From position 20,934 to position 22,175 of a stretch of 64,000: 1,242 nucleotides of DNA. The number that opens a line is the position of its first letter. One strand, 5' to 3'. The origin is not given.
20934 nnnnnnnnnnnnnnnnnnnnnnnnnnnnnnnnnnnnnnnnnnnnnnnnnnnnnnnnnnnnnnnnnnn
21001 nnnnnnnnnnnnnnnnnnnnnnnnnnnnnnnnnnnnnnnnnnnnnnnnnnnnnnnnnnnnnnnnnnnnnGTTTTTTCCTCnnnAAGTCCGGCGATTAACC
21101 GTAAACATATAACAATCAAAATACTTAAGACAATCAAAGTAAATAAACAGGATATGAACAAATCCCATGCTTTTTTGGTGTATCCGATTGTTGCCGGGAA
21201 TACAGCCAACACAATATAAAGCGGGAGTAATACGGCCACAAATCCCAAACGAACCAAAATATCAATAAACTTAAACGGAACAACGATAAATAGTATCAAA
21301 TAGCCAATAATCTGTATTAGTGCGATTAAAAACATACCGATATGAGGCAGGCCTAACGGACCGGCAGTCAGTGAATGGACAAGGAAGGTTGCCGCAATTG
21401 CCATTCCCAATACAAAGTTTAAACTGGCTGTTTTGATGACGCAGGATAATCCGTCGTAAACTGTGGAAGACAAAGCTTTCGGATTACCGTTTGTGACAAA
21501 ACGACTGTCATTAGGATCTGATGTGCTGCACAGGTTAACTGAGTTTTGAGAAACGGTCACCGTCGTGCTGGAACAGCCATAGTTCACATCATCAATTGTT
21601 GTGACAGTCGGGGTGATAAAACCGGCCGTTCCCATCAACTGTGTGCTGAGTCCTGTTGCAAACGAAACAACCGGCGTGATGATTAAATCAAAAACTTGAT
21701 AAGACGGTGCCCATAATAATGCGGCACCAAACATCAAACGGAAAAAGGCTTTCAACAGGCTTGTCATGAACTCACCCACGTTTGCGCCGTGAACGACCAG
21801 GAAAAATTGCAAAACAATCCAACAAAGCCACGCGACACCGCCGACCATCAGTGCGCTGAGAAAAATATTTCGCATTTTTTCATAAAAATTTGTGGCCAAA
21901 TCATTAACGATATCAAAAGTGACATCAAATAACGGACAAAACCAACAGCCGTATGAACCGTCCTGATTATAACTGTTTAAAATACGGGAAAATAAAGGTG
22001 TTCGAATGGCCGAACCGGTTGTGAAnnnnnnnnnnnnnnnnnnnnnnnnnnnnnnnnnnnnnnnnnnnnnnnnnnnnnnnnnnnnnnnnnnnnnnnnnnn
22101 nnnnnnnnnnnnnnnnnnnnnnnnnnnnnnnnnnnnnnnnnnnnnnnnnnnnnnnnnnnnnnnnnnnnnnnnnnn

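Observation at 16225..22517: Three paralogous polytopic membrane proteins share a CW[TF]C motif and a [FY][LI][IV]D.[FL][VF]R[IL][GI] block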

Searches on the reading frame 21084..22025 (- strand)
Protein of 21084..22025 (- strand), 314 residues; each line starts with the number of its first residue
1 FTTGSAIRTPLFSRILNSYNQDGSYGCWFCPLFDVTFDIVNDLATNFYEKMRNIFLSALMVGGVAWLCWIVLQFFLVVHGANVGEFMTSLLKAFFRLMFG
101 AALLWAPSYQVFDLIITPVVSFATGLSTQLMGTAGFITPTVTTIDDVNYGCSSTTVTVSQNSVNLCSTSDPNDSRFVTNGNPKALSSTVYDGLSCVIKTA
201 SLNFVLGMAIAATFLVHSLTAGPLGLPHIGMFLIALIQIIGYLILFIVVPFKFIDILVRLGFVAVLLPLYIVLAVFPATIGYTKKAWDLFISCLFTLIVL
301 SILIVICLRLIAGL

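Call 53: predict_structure(alignment_id=A4)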
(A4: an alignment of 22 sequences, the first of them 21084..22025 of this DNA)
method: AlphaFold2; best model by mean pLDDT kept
length: 314 residues; sequences in the alignment: 22
mean_pLDDT: 77.3   pTM: 0.70
mean pLDDT of the five models: 77.3, 75.5, 75.2, 73.9, 71.2
residues with pLDDT >= 90: 13; 70-90: 227; 50-70: 48; < 50: 26
segments of 3 or more residues with pLDDT < 50: 1-8, 145-162
pLDDT, mean of each block of 10 residues (from residue 1): 39 63 69 86 87 89 89 76 81 89 86 84 79 65 48 42 59 72 80 82 83 81 69 86 88 89 89 87 88 88 85 78
secondary structure, 60 per line:
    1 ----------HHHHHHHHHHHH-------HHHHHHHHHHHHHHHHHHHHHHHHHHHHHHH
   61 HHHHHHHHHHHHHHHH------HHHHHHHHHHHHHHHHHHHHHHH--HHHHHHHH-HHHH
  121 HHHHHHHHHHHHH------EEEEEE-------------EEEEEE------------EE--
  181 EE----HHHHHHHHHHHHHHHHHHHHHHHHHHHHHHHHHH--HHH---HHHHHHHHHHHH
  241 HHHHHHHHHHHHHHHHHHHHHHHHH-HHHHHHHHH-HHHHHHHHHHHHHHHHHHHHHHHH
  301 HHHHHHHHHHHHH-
elements in order: H11-22 H30-76 H83-105 H108-115 H117-133 E140-145 E159-164 H187-220 H229-265 H267-275 H277-313
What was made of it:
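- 21081..22517 (-): P1, a VirB6-like paralog of 478 aa. It has a Sec signal peptide (1-26, ...VKAQ), a Cys-rich periplasmic N-domain and the VirB6 core. It ends right after the TrbL core helices, so it is a split gene. AF2 model pLDDT 77 (call 53).
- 21936..21947 (-): CWFC motif of P1 (residues 191-194), the N-cap of helix α1. The model helix starts at the second Cys (call 53).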

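Call 56: fold_search(model_id=the predicted structure, library=pdb)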
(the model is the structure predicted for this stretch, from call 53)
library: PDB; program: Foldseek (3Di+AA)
matches with E <= 10: 157; with E <= 0.001: 0
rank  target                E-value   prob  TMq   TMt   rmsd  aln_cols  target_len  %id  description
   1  7o3v_J                2.1e-02  1.00  0.44  0.51   7.6       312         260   13  Stalk complex structure (TrwJ/VirB5-TrwI/VirB6) from the fully-assembled R388 type IV secretion system determined by c (released 2022-06-22)
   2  8rt9_F                3.6e-02  1.00  0.41  0.46  10.1       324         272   13  Stalk complex full-length structure (TrwJ/VirB5-TrwI/VirB6) from the fully-assembled R388 type IV secretion system det (released 2024-06-19)
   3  8rtd_L                6.2e-02  0.98  0.36  0.41  12.4       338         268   12  Stalk-Arches-IMC structure from the fully-assembled R388 type IV secretion system determined by cryo-EM. (released 2024-06-19)
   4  9f63                  1.3e-01  0.18  0.16  0.13  24.6       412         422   11  Crystal structure of Saccharomyces cerevisiae pH nine-sensitive protein 1 (PNS1) (released 2024-05-15)
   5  7o3v_G                2.1e-01  0.99  0.41  0.48   9.4       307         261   12  Stalk complex structure (TrwJ/VirB5-TrwI/VirB6) from the fully-assembled R388 type IV secretion system determined by c (released 2022-06-22)
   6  7o3v_F                2.3e-01  0.99  0.44  0.51   7.6       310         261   11  Stalk complex structure (TrwJ/VirB5-TrwI/VirB6) from the fully-assembled R388 type IV secretion system determined by c (released 2022-06-22)
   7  8r5s_E                5.6e-01  0.51  0.29  0.36  27.8       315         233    9  t113 - De-novo designed soluble homotetramer (released 2024-11-27)
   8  7k58_C                1.1e+00  0.06  0.14  0.02  51.4       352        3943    9  Structure of outer-arm dyneins bound to microtubule with microtubule binding state 1(MTBS-1) (released 2021-09-29)
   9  7udn_A                1.2e+00  0.09  0.14  0.15  29.1       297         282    9  Crystal structure of designed helical repeat protein RPB_PLP1_R6 in alternative conformation 2 (released 2023-03-22)
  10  8tlp_B                1.4e+00  0.09  0.13  0.18  25.4       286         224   10  Computationally designed tunable C2 symmetric tandem repeat homodimer, D_3_633_8x without peptide (released 2024-12-11)
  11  7udn_B                1.4e+00  0.21  0.24  0.26  28.7       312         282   10  Crystal structure of designed helical repeat protein RPB_PLP1_R6 in alternative conformation 2 (released 2023-03-22)
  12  9drl_A                1.4e+00  0.14  0.17  0.12  22.2       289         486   10  Cryo-EM structure of the T33-549 tetrahedral cage (released 2025-08-06)
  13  8r5s_G                1.5e+00  0.18  0.24  0.29  27.6       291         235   10  t113 - De-novo designed soluble homotetramer (released 2024-11-27)
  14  5j4i_A                1.5e+00  0.08  0.09  0.06  17.8       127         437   14  Crystal Structure of the L-arginine/agmatine antiporter from E. coli at 2.2 Angstroem resolution (released 2016-08-31)
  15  8r5s_A                1.7e+00  0.28  0.29  0.37  27.4       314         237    8  t113 - De-novo designed soluble homotetramer (released 2024-11-27)
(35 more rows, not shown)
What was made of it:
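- The three best Foldseek hits are TrwI, with probability 0.98-1.00 (call 56).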

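Call 60: search_dna_similar(query=window:21084-22025:-, collection=plasmids, mode=protein, max_evalue=0.001, max_rows=30)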
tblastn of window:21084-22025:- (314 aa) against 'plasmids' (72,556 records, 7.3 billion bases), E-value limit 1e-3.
No match.
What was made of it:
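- Tried and rejected: tblastn of the P1 core against 72,556 plasmids gave no match (call 60), so the family is not on sequenced plasmids.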
